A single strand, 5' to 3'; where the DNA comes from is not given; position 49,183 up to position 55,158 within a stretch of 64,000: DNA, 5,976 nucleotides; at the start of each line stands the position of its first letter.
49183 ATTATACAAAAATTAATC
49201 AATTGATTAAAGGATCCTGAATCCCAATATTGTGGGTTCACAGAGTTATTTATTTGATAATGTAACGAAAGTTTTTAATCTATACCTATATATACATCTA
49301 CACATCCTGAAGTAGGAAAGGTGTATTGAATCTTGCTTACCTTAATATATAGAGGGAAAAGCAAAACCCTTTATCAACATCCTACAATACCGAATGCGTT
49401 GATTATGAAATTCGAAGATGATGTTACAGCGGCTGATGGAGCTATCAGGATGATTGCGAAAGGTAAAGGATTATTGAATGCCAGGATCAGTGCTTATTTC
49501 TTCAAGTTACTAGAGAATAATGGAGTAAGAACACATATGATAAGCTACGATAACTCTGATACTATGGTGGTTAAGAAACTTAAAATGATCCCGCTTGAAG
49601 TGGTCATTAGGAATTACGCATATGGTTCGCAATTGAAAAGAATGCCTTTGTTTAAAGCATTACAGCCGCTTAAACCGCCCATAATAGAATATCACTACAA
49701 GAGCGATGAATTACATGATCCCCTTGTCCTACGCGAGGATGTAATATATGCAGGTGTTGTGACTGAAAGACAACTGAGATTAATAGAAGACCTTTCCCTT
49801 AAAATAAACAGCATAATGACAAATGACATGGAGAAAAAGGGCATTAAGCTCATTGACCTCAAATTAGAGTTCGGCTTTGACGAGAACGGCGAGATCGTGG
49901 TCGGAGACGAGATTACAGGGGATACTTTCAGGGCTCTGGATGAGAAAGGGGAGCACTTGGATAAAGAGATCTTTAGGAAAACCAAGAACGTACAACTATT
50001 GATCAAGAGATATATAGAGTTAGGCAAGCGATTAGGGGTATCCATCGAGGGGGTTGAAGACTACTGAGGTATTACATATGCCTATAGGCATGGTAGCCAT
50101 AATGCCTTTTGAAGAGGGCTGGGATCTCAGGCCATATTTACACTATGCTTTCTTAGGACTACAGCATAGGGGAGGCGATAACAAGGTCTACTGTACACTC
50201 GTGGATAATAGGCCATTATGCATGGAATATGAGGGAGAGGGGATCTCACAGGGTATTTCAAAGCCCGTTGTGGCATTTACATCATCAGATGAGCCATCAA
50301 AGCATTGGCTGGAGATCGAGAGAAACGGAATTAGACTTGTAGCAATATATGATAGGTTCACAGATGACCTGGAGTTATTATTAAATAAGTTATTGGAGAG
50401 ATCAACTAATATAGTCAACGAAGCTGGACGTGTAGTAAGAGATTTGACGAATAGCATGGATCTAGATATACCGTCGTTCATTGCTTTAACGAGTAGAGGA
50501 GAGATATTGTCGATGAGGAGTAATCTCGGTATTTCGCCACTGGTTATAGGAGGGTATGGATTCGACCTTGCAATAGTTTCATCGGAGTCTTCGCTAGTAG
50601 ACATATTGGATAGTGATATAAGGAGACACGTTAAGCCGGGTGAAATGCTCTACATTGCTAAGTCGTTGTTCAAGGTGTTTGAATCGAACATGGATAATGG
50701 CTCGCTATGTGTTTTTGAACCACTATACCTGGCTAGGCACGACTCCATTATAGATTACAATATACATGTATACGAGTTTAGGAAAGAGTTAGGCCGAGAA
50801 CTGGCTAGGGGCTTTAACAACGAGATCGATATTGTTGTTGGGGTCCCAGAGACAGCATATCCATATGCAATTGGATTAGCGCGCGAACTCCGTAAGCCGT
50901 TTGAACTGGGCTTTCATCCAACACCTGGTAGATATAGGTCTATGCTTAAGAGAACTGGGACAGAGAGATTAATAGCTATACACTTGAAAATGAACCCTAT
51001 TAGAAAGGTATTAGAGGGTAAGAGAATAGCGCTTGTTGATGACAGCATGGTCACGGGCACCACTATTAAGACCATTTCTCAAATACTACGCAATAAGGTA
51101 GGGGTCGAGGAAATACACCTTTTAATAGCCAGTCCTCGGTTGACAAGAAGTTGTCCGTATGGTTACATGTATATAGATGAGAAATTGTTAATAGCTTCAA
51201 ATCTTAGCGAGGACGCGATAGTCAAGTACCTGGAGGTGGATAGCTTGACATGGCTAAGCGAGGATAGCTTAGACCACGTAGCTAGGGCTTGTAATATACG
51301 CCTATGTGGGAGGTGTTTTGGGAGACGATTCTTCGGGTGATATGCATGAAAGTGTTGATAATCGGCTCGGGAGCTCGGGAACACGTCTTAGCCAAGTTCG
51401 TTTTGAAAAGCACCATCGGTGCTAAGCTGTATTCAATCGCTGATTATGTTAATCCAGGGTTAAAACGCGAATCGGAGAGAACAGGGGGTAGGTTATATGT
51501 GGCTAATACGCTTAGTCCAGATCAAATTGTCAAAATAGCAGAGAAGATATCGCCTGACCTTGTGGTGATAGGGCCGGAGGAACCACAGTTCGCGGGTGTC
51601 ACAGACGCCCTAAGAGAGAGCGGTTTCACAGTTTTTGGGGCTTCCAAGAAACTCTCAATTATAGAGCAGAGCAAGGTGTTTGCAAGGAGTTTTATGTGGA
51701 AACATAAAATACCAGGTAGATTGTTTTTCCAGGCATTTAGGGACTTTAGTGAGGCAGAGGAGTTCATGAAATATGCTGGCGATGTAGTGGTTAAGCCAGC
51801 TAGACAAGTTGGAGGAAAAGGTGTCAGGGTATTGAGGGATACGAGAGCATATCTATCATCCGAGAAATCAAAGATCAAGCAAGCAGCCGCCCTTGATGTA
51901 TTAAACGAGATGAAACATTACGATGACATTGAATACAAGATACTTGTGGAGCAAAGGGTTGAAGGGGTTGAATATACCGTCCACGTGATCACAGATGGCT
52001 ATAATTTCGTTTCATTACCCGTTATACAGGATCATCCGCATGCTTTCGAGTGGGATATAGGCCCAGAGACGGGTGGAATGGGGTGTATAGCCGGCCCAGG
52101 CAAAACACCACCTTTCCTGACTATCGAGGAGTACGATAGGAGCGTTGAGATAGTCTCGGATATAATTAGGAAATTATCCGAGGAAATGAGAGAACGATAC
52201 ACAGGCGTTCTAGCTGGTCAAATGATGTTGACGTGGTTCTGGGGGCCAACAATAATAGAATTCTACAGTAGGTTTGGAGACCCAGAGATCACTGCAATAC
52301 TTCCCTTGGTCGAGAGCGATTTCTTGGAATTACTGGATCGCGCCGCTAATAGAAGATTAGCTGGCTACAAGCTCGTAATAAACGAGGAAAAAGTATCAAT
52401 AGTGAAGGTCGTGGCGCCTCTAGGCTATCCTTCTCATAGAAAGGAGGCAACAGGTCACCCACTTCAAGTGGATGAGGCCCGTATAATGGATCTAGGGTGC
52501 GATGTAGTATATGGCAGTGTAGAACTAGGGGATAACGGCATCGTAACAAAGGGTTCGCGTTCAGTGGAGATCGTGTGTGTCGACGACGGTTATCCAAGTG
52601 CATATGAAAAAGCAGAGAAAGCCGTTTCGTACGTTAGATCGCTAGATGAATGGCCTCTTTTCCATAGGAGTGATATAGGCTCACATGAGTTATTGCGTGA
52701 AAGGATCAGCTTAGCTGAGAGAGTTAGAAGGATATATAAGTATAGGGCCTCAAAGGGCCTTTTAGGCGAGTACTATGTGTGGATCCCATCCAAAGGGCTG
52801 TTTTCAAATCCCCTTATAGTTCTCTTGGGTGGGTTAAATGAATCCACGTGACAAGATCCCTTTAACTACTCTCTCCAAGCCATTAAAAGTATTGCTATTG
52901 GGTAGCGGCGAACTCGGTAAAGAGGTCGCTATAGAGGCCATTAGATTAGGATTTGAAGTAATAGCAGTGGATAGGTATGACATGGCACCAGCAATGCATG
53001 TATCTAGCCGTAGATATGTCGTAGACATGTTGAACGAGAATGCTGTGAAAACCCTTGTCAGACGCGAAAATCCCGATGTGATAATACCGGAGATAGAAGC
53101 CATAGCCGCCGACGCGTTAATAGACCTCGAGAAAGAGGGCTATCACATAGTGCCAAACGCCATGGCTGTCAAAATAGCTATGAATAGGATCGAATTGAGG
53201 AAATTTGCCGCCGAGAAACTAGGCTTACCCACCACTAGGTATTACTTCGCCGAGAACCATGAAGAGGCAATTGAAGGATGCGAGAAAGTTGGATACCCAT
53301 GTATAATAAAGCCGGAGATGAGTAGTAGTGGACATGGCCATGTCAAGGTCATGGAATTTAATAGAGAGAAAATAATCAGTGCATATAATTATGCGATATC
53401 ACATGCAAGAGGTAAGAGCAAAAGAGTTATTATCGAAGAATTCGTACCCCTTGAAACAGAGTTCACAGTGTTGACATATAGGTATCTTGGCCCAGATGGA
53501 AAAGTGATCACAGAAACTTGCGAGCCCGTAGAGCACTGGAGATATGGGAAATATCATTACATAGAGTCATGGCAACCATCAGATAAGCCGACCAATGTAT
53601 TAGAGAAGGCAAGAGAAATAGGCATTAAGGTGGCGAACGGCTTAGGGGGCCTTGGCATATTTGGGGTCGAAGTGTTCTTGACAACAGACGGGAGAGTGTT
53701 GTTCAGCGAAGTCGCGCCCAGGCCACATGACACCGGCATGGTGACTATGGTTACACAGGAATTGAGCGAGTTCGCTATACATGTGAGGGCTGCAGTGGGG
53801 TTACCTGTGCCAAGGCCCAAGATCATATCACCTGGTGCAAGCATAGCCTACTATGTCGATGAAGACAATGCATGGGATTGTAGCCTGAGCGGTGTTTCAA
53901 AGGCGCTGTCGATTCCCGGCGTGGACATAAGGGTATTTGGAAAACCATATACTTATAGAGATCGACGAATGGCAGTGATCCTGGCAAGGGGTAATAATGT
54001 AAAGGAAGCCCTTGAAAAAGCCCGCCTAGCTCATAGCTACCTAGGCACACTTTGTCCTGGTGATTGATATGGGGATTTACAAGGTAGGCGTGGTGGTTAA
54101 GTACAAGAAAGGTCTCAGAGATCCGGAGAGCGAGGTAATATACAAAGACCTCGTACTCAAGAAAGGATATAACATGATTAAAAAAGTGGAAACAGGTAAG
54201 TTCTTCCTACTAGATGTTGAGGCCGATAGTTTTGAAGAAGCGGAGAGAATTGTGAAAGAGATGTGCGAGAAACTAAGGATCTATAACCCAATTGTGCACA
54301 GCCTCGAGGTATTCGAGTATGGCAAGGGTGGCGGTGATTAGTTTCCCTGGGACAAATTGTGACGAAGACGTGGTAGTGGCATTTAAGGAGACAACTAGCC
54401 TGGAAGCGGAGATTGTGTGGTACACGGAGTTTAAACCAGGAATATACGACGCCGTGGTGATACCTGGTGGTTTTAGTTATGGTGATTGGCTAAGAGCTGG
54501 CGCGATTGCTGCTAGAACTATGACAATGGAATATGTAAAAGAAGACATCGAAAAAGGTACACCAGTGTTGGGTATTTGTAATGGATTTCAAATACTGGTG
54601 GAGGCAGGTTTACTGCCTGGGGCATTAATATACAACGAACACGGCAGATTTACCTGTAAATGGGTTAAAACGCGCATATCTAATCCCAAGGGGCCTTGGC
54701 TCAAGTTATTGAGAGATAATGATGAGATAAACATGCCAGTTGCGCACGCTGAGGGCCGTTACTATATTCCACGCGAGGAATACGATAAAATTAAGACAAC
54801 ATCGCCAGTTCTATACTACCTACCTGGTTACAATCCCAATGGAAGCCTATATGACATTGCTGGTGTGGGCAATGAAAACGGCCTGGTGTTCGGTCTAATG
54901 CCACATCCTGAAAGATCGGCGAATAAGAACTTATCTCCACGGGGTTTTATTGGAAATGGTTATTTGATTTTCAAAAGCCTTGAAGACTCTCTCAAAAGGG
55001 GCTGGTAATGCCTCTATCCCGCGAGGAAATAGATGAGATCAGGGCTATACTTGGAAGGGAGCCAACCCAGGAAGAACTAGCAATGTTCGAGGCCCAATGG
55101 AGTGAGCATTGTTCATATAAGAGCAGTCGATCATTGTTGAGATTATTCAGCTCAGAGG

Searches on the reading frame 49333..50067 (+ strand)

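Call 76: search_protein_families(library=pfam, proteins=[window:49333-50067:+], max_evalue=0.00001)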
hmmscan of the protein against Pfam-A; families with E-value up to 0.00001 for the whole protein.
window:49333-50067:+ (244 aa): 1 family
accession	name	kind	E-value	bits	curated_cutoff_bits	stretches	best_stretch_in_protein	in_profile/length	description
PF01259.24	SAICAR_synt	-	1.1e-63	215.6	20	1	5-217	2-218/233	SAICAR synthetase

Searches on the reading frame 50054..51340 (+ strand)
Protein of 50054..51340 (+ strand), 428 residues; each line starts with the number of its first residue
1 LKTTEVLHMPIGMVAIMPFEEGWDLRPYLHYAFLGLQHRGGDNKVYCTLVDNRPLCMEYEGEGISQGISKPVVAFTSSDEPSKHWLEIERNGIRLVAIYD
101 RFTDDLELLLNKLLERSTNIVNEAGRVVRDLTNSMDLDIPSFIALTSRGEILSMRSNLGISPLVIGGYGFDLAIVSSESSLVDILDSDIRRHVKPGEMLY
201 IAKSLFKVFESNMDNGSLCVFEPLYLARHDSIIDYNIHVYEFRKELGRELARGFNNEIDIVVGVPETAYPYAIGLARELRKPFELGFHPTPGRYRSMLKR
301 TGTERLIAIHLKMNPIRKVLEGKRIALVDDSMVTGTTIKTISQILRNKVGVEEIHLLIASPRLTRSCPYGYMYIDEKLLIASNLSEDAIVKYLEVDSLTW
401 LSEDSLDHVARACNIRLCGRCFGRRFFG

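Call 76: search_protein_families(library=pfam, proteins=[window:50054-51340:+], max_evalue=0.00001)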
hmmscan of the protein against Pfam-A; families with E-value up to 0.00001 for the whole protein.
window:50054-51340:+ (428 aa): 1 family
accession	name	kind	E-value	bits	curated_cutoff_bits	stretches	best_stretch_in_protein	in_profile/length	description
PF00156.33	Pribosyltran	-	2.6e-08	33.8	26.3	1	249-356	21-120/158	Phosphoribosyl transferase domain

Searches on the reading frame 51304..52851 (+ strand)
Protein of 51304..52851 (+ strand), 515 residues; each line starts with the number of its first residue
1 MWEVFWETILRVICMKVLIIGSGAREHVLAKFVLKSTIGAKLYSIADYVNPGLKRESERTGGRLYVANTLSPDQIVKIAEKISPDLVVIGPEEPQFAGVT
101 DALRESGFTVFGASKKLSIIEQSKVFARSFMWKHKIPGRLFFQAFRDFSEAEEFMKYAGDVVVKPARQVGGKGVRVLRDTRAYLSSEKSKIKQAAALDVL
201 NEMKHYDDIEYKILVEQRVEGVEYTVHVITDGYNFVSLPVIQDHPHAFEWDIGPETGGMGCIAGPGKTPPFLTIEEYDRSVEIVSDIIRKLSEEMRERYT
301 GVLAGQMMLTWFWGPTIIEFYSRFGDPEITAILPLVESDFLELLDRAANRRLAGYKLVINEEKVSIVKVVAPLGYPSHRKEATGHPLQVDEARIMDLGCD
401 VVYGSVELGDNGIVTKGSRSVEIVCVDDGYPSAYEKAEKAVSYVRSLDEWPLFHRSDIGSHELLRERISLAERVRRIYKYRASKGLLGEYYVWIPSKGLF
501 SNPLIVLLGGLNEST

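Call 76: search_protein_families(library=pfam, proteins=[window:51304-52851:+], max_evalue=0.00001)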
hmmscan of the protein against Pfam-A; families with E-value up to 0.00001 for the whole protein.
window:51304-52851:+ (515 aa): 3 families
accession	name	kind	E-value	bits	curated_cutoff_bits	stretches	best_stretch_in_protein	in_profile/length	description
PF01071.24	GARS_A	-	1.3e-39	136.5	27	1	123-328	2-193/194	Phosphoribosylglycinamide synthetase, ATP-grasp (A) domain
PF02844.21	GARS_N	-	1.7e-20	74.1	29.5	1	15-121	1-100/100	Phosphoribosylglycinamide synthetase, N domain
PF02843.22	GARS_C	-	2.2e-11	44.4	34.8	1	366-460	2-91/92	Phosphoribosylglycinamide synthetase, C domain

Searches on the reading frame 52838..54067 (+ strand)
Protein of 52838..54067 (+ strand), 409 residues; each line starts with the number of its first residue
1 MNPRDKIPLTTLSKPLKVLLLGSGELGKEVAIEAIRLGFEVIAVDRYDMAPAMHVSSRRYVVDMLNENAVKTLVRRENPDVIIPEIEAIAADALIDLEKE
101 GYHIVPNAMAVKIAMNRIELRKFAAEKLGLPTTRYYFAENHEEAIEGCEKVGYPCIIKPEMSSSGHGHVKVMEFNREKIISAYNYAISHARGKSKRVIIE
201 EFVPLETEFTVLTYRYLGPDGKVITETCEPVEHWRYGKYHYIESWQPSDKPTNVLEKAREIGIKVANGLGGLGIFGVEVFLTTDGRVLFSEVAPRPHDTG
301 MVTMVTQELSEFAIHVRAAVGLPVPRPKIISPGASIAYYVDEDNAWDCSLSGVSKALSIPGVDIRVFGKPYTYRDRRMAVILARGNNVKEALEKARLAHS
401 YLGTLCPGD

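Call 76: search_protein_families(library=pfam, proteins=[window:52838-54067:+], max_evalue=0.00001)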
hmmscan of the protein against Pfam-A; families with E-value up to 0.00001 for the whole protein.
window:52838-54067:+ (409 aa): 5 families
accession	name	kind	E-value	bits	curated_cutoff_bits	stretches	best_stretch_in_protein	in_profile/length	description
PF02222.28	ATP-grasp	-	3.9e-42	144.4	27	1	125-312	3-179/179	ATP-grasp domain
PF21244.3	PurT_C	-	2.6e-13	49.7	26.7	1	344-399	11-65/68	PurT, C-terminal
PF07478.18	Dala_Dala_lig_C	-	1.4e-11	44.7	24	1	128-299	5-179/204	D-ala D-ala ligase C-terminus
PF22660.2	RS_preATP-grasp-like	-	2.1e-11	44.5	27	1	18-114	4-97/98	Ribonucleotide synthetase preATP-grasp domain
PF02786.22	CPSase_L_D2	-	1.3e-06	28.5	19.8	1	124-212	8-100/211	Carbamoyl-phosphate synthase L chain, ATP binding domain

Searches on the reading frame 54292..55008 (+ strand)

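Call 76: search_protein_families(library=pfam, proteins=[window:54292-55008:+], max_evalue=0.00001)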
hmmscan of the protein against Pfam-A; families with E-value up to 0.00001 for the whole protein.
window:54292-55008:+ (238 aa): 4 families
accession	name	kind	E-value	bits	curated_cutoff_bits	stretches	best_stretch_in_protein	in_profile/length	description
PF13507.12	GATase_5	-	3.2e-40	138.3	27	1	11-213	2-233/260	CobB/CobQ-like glutamine amidotransferase domain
PF01965.30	DJ-1_PfpI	-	4.7e-10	40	26.6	1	35-110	46-115/165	DJ-1/PfpI family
PF07685.20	GATase_3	-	1e-06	29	27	1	51-104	40-90/196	CobB/CobQ-like glutamine amidotransferase domain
PF00117.34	GATase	-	1.6e-06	28.4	22.8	1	36-105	21-88/190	Glutamine amidotransferase class-I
